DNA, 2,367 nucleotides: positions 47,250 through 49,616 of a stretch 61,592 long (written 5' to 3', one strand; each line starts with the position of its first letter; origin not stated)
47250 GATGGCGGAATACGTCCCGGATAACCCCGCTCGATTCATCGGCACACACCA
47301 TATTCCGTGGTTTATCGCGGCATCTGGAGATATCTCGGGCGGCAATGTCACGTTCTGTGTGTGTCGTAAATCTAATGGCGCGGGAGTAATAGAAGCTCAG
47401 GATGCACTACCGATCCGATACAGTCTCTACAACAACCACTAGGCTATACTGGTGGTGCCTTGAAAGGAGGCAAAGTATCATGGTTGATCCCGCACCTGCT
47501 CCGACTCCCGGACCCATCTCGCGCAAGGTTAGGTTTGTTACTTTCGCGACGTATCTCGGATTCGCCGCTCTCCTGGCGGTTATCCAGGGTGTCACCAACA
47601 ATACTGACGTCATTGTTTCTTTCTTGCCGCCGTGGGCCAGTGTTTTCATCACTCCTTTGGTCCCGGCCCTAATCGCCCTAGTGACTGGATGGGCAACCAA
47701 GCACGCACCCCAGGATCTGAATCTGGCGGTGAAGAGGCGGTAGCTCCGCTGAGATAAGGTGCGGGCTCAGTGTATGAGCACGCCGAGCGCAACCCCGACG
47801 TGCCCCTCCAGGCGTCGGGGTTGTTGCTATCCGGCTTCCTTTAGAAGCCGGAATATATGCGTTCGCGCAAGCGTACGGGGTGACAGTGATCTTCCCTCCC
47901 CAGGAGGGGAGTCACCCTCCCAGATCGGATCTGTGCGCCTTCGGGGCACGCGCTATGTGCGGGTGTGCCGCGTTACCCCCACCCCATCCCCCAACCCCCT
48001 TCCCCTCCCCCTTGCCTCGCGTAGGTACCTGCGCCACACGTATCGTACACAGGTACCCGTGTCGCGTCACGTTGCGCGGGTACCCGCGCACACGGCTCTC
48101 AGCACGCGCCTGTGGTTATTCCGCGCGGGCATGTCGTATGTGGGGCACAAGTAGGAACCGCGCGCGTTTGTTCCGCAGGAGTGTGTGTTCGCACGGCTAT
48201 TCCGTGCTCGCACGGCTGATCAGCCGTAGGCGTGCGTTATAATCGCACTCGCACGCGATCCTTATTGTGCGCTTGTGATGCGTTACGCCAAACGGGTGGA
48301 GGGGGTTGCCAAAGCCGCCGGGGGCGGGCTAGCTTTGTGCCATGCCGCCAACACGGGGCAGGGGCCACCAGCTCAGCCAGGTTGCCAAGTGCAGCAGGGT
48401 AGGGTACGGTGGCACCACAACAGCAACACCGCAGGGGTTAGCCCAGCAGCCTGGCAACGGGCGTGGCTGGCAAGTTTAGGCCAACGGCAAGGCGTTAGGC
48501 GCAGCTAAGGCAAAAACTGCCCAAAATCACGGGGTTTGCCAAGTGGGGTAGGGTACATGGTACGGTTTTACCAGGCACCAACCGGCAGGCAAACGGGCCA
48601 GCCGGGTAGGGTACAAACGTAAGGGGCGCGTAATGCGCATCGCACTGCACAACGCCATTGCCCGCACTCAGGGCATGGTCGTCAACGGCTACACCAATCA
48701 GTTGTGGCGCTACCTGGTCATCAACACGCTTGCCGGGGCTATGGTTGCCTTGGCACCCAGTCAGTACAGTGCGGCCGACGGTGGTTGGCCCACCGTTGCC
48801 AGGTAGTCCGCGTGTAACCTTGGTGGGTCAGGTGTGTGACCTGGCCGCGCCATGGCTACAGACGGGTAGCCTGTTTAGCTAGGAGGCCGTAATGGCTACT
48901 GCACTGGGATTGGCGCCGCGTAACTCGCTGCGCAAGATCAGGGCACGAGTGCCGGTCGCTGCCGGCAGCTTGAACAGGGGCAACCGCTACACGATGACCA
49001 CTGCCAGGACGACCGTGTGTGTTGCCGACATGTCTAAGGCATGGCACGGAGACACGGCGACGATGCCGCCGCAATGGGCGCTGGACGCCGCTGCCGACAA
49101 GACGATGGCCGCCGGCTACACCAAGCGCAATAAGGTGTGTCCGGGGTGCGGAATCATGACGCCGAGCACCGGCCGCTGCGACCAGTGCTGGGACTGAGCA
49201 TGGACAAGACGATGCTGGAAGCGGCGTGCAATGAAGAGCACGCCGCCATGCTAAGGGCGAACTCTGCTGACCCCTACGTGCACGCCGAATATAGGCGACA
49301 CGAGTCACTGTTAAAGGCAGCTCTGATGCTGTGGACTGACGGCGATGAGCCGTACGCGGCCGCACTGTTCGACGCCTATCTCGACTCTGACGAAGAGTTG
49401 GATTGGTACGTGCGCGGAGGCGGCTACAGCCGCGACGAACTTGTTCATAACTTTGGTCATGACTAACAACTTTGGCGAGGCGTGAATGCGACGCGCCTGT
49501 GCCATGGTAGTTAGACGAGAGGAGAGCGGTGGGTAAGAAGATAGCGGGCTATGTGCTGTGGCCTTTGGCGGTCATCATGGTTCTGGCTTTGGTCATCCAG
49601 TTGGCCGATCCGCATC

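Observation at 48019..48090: Three phased GGTACC-centred palindromes (operator-like) at the late/early boundary, with a matching half-site at 10583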

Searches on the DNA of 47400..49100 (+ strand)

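Call 6: search_dna_similar(query=window:47750-48650:+, collection=phages, mode=distant, max_rows=30)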
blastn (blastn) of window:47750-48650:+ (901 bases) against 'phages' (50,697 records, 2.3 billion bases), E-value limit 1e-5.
No match.

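Call 21: search_rna_families(source=window, start=47400, end=49100, threshold=evalue, max_evalue=1)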
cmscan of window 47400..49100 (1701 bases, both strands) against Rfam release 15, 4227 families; matches with E-value up to 1: 3.
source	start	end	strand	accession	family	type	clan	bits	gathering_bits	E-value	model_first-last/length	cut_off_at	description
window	47779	47858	+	RF02631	Hrs13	Gene; sRNA;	-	17.4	52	0.31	1-82/82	no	Hfq-regulated sRNA 13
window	48073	48157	+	RF02246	Six3os1_1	Gene; lncRNA;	-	17.4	50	0.55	1-87/87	no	Six3os1 conserved region 1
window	48666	48725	-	RF01128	sR43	Gene; snRNA; snoRNA; CD-box;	-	16.4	45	0.36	1-56/56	no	Small nucleolar RNA sR42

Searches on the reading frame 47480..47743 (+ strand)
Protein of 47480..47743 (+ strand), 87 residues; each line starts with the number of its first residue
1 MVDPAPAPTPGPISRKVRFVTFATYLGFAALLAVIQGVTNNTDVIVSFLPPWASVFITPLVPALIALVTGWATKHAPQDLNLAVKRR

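Call 44: find_homologous_proteins(query=window:47480-47743:+)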
Query window:47480-47743:+ (87 aa): 5 proteins with E <= 0.001 among 9 candidates.
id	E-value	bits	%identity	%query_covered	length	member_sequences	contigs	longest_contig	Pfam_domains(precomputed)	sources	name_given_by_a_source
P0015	2.6e-49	183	100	100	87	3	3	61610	-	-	-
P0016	2.0e-35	139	75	100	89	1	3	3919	-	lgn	-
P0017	9.2e-35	136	80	100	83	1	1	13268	-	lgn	-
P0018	4.2e-30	122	69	94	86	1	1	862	-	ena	-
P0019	2.0e-24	103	58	100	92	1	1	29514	-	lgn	-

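Call 46: find_encoding_contigs(protein=P0017, flank=10000, max_places=3)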
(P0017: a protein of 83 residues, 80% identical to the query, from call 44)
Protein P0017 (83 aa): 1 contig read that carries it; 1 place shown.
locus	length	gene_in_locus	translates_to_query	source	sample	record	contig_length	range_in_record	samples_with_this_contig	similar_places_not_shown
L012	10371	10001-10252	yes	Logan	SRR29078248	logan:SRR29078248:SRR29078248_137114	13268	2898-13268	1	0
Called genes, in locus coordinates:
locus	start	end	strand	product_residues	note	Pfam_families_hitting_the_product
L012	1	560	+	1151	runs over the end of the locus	?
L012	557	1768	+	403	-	-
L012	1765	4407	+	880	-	-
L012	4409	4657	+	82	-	-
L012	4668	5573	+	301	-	-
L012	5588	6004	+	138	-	-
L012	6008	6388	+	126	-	PF25450:Rab11-FIP3 (weak)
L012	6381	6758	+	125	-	-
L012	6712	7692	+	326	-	-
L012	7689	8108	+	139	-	-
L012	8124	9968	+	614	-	-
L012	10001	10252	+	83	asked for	-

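Call 47: find_encoding_contigs(protein=P0016, flank=10000, max_places=3)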
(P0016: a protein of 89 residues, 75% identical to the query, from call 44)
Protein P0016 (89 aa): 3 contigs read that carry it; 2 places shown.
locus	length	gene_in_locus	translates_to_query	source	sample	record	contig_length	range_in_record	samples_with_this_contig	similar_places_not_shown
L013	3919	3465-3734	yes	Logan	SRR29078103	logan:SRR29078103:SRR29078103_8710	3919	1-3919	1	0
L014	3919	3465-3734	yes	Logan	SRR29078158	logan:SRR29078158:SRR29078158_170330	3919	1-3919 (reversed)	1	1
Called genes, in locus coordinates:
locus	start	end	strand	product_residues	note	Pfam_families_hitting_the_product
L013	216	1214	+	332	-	-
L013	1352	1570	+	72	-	-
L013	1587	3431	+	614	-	-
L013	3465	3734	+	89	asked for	-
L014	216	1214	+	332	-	-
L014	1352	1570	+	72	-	-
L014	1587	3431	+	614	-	-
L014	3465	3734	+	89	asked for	-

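Call 48: find_encoding_contigs(protein=P0019, flank=10000, max_places=3)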
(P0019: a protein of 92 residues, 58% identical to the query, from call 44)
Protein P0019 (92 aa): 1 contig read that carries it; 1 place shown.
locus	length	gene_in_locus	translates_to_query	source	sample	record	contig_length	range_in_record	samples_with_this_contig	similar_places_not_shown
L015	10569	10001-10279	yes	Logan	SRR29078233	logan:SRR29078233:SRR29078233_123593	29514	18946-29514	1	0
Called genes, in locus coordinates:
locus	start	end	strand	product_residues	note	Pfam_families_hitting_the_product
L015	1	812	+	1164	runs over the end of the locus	-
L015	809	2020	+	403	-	-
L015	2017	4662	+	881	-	-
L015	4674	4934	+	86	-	-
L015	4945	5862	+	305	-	-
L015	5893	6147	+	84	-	-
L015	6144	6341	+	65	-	PF24596:DUF7620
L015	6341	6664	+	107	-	PF23778:Phage_holin_2 (weak)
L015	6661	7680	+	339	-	-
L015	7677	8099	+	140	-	-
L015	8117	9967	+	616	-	-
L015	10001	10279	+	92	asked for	-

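Call 79: find_encoding_contigs(protein=P0018, flank=10000, max_places=2)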
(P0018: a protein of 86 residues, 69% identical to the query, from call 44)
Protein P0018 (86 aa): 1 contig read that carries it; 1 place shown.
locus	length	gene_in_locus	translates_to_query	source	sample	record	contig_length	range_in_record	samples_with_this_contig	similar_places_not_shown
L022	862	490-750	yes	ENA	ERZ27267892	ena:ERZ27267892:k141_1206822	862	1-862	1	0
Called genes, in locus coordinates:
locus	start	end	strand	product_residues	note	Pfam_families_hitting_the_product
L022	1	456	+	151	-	?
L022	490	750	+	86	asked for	-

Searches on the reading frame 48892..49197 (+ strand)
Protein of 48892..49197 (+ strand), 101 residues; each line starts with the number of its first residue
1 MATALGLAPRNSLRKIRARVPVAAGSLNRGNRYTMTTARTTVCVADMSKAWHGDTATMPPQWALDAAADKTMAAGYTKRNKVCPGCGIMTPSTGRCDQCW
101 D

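Call 29: search_protein_families(library=pfam, max_evalue=0.01, proteins=[window:48892-49197:+])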
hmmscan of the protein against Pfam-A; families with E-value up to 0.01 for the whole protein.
window:48892-49197:+ (101 aa): 0 families

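Call 45: find_homologous_proteins(query=window:48892-49197:+)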
Query window:48892-49197:+ (101 aa): 5 proteins with E <= 0.001 among 7 candidates.
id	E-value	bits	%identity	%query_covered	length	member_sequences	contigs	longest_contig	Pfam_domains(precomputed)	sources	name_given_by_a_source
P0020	3.2e-62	225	100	100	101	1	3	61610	-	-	-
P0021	1.5e-44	169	79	93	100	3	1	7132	-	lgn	-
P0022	2.3e-42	162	72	96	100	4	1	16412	-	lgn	-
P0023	9.9e-41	156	74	89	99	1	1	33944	-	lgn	-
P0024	1.7e-33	133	63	90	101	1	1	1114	-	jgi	jgi:hypothetical protein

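Call 49: find_encoding_contigs(protein=P0021, flank=10000, max_places=3)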
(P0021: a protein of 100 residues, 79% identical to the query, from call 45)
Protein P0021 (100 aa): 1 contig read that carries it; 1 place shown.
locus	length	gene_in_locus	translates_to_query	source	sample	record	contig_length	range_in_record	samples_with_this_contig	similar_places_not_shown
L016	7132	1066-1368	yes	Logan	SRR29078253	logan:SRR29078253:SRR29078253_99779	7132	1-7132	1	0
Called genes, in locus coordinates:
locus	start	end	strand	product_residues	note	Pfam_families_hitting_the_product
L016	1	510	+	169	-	?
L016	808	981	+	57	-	-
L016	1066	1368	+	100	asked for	-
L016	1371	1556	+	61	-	-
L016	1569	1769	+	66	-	-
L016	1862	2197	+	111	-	-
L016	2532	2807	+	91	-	-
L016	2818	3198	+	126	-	-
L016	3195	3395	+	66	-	-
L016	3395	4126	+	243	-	PF19474:DUF6011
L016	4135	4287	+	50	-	-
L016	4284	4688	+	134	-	-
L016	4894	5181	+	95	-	-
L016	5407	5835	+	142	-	PF07498:Rho_N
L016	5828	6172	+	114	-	-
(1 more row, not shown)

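Call 50: find_encoding_contigs(protein=P0022, flank=10000, max_places=3)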
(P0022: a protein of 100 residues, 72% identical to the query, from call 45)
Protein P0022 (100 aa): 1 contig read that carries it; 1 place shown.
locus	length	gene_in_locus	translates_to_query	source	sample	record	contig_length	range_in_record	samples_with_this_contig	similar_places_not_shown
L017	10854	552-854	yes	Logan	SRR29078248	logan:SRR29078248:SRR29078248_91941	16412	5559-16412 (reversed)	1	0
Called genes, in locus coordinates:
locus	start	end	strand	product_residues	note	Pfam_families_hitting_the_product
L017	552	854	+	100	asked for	-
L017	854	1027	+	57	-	-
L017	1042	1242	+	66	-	-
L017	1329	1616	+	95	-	-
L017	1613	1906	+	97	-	-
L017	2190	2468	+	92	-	-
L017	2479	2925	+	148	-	-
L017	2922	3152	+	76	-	-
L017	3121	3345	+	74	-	-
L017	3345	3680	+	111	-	PF19474:DUF6011 (weak)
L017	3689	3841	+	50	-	-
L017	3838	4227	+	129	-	-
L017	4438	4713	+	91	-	-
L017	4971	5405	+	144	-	PF07498:Rho_N (weak)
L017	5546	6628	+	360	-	PF10979:DUF2786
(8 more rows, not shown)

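Call 51: find_encoding_contigs(protein=P0023, flank=10000, max_places=3)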
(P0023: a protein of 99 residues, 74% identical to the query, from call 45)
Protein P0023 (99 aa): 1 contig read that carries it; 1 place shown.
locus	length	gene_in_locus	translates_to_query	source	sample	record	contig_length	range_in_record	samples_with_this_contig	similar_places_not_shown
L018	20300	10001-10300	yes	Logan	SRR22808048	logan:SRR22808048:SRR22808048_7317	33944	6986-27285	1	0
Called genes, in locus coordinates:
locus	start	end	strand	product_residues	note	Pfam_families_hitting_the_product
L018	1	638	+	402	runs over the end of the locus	-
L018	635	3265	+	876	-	-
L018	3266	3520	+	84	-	-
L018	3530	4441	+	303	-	-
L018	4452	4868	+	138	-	-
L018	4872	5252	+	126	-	PF25450:Rab11-FIP3 (weak)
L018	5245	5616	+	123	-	-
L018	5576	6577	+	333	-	-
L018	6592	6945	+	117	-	-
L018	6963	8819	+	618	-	-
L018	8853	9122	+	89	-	-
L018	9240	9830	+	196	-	-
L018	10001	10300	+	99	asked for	-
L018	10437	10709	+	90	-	-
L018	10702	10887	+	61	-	-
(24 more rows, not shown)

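Call 84: find_related_loci(query=P0024, collection=metagenome_contigs, flank=10000)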
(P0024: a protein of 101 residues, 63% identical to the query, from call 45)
Query P0024 (101 aa) in metagenome_contigs; peptide patterns used: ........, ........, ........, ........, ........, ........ (x = any residue, [..] = any of these).
185 stretches matched a pattern, but none encodes a relative of the query by tblastn (E <= 1e-3).

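Call 85: search_solved_structures(query=window:48892-49197:+, max_evalue=1)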
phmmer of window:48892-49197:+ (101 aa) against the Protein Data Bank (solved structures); distinct sequences matched with E-value up to 1: 0.

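Call 89: search_protein_families(library=phrogs, max_evalue=0.001, proteins=[window:48892-49197:+])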
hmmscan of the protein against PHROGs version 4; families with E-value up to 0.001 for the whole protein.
window:48892-49197:+ (101 aa): 0 families

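Call 102: predict_structure(alignment_id=A6)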
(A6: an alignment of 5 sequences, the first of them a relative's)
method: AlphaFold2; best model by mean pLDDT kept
length: 101 residues; sequences in the alignment: 5
mean_pLDDT: 52.6   pTM: 0.36
mean pLDDT of the five models: 52.6, 46.8, 46.8, 45.4, 42.3
residues with pLDDT >= 90: 0; 70-90: 3; 50-70: 67; < 50: 31
segments of 3 or more residues with pLDDT < 50: 1-27
pLDDT, mean of each block of 10 residues (from residue 1): 31 35 45 58 60 56 69 58 56 57 45
secondary structure, 60 per line:
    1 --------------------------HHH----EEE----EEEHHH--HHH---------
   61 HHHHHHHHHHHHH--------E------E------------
elements in order: E34-36 E41-43 H61-73

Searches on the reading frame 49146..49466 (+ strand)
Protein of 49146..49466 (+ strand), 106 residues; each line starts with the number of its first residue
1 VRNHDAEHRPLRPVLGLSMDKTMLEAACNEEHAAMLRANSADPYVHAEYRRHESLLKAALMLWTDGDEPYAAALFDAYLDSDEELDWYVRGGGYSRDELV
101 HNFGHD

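Call 29: search_protein_families(library=pfam, max_evalue=0.01, proteins=[window:49146-49466:+])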
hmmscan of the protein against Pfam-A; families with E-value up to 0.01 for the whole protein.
window:49146-49466:+ (106 aa): 0 families

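Call 89: search_protein_families(library=phrogs, max_evalue=0.001, proteins=[window:49146-49466:+])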
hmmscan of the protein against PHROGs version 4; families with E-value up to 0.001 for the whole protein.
window:49146-49466:+ (106 aa): 1 family
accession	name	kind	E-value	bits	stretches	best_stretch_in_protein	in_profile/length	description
phrog_20451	-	unknown function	4.7e-06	27.9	1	24-87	10-73/88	-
